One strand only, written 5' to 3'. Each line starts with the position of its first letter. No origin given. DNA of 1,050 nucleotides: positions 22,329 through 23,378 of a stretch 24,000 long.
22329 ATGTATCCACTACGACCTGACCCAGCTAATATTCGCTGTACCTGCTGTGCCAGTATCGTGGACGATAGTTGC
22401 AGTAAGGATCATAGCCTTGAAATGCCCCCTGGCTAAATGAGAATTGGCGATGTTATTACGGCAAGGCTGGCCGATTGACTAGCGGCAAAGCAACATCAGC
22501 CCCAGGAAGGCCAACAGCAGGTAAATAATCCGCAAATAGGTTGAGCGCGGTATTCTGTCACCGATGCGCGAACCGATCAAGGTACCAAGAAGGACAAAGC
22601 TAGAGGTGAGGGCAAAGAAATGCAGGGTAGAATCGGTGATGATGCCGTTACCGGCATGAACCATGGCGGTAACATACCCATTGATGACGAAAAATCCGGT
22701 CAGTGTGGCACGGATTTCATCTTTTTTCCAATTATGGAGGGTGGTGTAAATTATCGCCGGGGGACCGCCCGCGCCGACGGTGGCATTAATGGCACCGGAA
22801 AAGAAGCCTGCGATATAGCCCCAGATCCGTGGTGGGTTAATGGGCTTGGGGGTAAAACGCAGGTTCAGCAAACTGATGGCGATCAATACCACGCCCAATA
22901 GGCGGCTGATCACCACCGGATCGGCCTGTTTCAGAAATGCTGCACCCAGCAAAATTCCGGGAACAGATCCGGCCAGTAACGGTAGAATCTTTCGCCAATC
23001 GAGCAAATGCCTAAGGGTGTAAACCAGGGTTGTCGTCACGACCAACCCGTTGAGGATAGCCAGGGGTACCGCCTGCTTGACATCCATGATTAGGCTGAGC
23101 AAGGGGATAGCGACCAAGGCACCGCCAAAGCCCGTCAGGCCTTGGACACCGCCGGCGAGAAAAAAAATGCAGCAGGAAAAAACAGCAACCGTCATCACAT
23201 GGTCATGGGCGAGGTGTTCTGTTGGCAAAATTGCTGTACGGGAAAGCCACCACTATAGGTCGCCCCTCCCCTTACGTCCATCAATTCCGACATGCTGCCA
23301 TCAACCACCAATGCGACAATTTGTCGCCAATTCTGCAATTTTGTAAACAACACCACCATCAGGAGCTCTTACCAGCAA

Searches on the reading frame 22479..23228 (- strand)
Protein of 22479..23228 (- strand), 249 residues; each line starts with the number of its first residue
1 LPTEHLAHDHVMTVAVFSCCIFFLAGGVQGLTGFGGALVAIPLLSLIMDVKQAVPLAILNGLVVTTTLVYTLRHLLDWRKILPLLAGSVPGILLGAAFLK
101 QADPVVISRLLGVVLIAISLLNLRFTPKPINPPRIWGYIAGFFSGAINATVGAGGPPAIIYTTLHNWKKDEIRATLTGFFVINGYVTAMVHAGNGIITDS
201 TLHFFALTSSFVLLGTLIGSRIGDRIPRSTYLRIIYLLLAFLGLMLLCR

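Call 7: search_protein_families(library=pfam, proteins=[window:22479-23228:-], max_evalue=0.001)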
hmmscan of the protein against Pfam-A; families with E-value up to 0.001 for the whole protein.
window:22479-23228:- (249 aa): 1 family
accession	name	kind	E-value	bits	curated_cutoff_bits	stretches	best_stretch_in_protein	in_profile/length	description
PF01925.25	TauE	-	5.2e-36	124.9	32.6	1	20-245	3-236/237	Sulfite exporter TauE/SafE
